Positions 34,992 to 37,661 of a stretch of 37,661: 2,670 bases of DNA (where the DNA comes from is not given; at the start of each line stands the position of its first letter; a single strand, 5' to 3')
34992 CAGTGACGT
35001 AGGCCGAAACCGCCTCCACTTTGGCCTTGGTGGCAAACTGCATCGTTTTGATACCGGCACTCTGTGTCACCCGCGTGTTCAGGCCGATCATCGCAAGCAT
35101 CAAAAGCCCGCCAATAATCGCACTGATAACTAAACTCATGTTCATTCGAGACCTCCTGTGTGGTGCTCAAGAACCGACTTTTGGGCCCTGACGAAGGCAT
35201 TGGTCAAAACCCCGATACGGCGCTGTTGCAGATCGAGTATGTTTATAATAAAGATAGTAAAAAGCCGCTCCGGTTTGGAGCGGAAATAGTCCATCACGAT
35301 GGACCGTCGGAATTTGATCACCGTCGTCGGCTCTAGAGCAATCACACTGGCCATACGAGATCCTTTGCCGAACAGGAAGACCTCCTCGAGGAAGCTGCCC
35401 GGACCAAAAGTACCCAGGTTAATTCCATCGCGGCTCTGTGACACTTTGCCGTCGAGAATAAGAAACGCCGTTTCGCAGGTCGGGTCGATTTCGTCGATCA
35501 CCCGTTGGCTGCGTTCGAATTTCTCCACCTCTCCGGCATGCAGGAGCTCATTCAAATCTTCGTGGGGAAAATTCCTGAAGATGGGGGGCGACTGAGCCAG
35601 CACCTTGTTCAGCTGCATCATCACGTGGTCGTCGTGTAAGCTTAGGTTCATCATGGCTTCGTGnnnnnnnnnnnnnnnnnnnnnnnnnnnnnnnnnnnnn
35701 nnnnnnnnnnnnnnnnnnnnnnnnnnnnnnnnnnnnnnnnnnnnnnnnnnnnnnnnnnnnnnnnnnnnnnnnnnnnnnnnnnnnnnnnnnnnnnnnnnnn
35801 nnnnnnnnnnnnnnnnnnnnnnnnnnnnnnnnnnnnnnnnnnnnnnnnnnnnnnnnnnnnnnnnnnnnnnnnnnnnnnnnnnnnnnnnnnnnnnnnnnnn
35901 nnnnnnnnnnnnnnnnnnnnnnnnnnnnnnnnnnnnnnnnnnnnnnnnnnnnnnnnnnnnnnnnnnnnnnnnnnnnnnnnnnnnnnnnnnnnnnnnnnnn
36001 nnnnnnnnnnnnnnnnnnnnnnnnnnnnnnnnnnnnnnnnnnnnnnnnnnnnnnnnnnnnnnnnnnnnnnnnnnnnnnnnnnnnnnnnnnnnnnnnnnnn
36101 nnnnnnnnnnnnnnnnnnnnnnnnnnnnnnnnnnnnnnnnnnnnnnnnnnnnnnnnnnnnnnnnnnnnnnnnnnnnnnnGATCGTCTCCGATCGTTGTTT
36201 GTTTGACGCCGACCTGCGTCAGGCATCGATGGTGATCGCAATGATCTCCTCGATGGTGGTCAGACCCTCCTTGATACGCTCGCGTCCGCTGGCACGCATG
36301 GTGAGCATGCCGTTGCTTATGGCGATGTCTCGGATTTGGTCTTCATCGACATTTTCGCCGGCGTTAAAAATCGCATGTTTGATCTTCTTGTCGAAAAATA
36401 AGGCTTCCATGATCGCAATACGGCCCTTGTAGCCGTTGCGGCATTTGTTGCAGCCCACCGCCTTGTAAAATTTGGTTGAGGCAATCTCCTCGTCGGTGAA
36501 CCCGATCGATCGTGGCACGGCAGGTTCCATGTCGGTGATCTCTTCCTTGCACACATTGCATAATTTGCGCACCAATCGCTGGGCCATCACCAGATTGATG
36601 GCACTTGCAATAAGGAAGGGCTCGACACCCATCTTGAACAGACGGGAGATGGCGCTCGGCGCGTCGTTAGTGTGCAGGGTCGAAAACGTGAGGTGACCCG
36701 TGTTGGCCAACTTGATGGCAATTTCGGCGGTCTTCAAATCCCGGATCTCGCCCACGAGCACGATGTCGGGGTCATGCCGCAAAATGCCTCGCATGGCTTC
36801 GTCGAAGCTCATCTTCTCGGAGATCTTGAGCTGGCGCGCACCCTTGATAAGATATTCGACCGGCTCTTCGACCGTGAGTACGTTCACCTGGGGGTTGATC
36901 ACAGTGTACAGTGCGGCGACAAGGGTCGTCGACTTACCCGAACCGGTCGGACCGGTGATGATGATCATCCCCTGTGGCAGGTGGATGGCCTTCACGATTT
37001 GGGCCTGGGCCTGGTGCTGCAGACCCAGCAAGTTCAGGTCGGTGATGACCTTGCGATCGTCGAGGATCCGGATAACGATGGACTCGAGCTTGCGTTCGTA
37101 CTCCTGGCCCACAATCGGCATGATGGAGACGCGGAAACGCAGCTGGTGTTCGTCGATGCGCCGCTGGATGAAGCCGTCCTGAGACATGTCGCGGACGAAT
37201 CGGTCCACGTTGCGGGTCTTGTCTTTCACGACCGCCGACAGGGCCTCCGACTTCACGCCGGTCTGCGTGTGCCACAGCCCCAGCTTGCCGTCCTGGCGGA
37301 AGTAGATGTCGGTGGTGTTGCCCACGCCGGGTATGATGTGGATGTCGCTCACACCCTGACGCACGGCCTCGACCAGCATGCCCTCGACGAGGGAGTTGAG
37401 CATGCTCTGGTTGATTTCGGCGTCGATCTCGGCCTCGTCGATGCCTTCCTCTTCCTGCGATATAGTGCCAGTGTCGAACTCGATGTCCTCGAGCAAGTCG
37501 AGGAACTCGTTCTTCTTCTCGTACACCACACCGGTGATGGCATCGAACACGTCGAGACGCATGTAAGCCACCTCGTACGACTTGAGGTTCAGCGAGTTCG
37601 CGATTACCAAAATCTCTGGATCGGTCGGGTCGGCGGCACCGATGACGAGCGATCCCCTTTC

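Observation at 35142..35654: Stand-alone cNMP-binding protein translationally coupled inside the minor-pilin block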

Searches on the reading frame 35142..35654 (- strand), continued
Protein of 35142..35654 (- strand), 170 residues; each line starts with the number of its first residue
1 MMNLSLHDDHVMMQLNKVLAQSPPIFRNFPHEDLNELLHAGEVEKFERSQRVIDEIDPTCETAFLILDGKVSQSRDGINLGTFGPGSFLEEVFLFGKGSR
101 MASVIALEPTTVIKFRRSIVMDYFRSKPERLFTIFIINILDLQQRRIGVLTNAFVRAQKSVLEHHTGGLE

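Call 60: find_encoding_contigs(protein=P0201, flank=8000, max_places=1)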
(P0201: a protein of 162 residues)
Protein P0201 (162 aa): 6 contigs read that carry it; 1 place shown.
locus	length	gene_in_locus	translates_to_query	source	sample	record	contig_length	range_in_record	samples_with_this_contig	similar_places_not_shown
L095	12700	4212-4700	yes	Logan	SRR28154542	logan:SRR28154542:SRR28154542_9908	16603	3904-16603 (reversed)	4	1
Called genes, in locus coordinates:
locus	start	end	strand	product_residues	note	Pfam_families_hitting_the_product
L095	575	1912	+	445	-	PF28597:T2SSF_N (faint), PF00482:T2SSF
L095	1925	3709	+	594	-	PF00437:T2SSE, PF25199:nSTAND_NTPase5 (faint)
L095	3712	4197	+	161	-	-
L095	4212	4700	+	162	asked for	PF00027:cNMP_binding (weak)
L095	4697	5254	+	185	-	-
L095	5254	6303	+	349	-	-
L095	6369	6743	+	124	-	-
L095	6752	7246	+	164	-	-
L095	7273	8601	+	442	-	PF23981:DUF7305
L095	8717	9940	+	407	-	PF00437:T2SSE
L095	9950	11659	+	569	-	-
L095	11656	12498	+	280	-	-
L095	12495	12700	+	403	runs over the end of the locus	PF00263:Secretin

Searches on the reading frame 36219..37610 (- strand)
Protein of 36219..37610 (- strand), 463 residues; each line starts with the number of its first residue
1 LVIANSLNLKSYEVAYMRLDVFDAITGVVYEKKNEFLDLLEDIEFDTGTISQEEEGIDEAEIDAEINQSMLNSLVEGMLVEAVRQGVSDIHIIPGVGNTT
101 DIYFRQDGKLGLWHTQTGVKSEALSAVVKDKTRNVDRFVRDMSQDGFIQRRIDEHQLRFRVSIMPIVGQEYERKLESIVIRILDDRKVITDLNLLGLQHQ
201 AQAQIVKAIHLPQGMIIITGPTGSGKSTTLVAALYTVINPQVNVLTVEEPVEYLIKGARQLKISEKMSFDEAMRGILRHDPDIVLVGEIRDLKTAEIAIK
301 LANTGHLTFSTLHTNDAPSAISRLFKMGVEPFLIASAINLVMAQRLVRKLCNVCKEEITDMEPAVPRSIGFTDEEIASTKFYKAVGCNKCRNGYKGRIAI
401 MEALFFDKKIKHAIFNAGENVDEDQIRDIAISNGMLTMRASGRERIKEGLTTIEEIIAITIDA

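Call 3: search_protein_families(library=pfam, proteins=[window:36219-37610:-], max_evalue=1)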
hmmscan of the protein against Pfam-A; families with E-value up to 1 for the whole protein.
window:36219-37610:- (463 aa): 25 families
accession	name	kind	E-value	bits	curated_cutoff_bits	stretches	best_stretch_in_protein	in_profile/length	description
PF00437.27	T2SSE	-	6.6e-99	331.5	24.9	1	68-457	5-369/370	Type II/IV secretion system protein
PF13555.12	AAA_29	-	3.8e-05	23.8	27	1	212-241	20-49/61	P-loop containing region of AAA domain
PF25199.1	nSTAND_NTPase5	-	0.00011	22.4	34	1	213-255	41-84/145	Novel STAND NTPase 5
PF13476.12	AAA_23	-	0.00086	20.4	27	1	209-230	15-36/201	AAA domain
PF20720.3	nSTAND3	-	0.0012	19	27.2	1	212-250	16-54/155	Novel STAND NTPase 3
PF13401.12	AAA_22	-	0.0025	18.6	27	1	213-249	5-41/130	AAA domain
PF00270.35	DEAD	-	0.004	17.4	26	1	201-239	3-40/167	DEAD/DEAH box helicase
PF10236.15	DAP3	-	0.0042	16.8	23.1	1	216-266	26-77/311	Mitochondrial ribosomal death-associated protein 3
PF13191.12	AAA_16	-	0.0052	17.7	32.6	1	207-253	17-63/167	AAA ATPase domain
PF04851.21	ResIII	-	0.0066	16.8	22.5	1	194-247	4-59/164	Type III restriction enzyme, res subunit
PF13604.12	AAA_30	-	0.0079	16.4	27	1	200-233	4-38/191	AAA domain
PF02562.22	PhoH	-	0.01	15.8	27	1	199-250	6-57/205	PhoH-like protein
PF15608.11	PELOTA_1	-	0.012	15.8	25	0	269-303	26-59/81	PELOTA RNA binding domain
PF00005.33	ABC_tran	-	0.019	16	25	1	215-245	13-42/137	ABC transporter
PF13173.12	AAA_14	-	0.026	15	27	1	215-300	4-82/129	AAA domain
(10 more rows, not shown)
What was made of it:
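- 36219..37661 (-): PilB-type assembly ATPase. Its 5' end runs off the window. PF00437 scores E=6.6e-99 (call 3).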

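Call 44: search_protein_families(library=ncbifam, proteins=[window:36219-37610:-], max_evalue=0.1)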
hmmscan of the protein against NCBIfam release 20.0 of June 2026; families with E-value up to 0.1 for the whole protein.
window:36219-37610:- (463 aa): 30 families (the best 25 are shown)
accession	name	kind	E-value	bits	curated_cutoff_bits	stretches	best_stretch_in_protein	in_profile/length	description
TIGR02538.1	type_IV_pilB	equivalog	3.9e-119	398.8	675.65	1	47-461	156-563/564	type IV-A pilus assembly ATPase PilB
TIGR02533.1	type_II_gspE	equivalog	1.4e-110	370.2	630.25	1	16-460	52-486/486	type II secretion system ATPase GspE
NF007755.0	PRK10436.1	equivalog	1.2e-94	317.6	617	1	59-459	74-458/465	type II secretion system protein GspE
NF053534.1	T4PilAsmATPsTfpB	equivalog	1e-93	314.7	850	1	62-459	192-581/584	type IV pilus assembly ATPase TfpB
NF041000.1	ATPase_ComGA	equivalog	3.8e-56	190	300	1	78-348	3-266/267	competence type IV pilus ATPase ComGA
TIGR01420.1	pilT_fam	subfamily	1e-46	159.8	319.1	1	76-350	3-271/343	PilT/PilU family type 4a pilus ATPase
TIGR02525.1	plasmid_TraJ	equivalog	5.1e-28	98.1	368.3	1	76-331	13-276/372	plasmid transfer ATPase TraJ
TIGR02524.1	dot_icm_DotB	equivalog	2.7e-18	66.3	463.3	1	78-346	9-278/358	Dot/Icm type IV secretion system ATPase DotB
TIGR02782.1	TrbB_P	equivalog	1.2e-13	51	304.55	1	152-342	80-276/303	P-type conjugative transfer ATPase TrbB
TIGR03819.1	heli_sec_ATPase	hypoth_equivalog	3.6e-13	49.4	373.15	1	178-339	142-312/340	TadA family conjugal transfer-associated ATPase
NF058587.1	archaellum_moto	equivalog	9.3e-13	47.7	550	1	214-351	275-421/527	archaellum flagellar ATPase motor FlaI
TIGR02788.1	VirB11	equivalog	2.8e-12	46.3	249.95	1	205-329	137-267/308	P-type DNA transfer ATPase VirB11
NF010407.0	PRK13833.1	subfamily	3.3e-12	46.5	499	1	199-330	130-265/323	conjugal transfer protein TrbB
NF010469.0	PRK13894.1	subfamily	6.8e-11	42.1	508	1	196-325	132-265/320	conjugal transfer ATPase TrbB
NF053672.1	bindosome_BasE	exception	2.6e-09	36.4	1000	1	216-324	273-388/512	bindosome assembly system ATPase subunit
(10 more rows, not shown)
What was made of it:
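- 36219..37661 (-): The best NCBIfam hit is TIGR02538 PilB (call 44).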
